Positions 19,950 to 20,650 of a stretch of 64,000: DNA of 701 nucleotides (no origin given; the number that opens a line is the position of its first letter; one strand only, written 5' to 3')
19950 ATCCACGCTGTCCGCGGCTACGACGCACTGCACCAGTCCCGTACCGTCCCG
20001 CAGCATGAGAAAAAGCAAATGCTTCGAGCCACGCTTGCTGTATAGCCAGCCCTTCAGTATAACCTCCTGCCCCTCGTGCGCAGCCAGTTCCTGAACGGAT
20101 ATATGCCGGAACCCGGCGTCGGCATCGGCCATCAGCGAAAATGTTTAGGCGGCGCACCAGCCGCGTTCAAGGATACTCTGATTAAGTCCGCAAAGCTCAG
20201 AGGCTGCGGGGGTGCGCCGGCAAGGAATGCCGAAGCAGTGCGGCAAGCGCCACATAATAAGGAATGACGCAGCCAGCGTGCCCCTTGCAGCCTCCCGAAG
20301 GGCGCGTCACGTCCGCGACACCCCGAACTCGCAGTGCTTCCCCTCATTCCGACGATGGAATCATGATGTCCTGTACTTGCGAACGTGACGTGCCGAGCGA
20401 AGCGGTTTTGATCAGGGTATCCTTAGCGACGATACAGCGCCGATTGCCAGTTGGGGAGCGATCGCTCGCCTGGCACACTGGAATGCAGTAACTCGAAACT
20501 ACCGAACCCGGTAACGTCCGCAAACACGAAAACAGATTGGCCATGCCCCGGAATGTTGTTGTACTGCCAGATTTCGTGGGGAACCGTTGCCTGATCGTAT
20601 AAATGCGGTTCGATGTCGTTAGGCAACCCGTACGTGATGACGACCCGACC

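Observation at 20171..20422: Repeat copies conserve a multi-helix fold through compensatory substitutions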

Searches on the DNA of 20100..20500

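Call 64: search_rna_families(source=window, start=20100, end=20500, threshold=evalue, max_evalue=1)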
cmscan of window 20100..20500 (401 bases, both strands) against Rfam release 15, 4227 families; matches with E-value up to 1: 1.
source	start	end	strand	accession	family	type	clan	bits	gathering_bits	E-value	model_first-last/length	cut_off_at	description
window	20179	20203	+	RF01145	sR14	Gene; snRNA; snoRNA; CD-box;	-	14.4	38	0.16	31-54/54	no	Small nucleolar RNA sR14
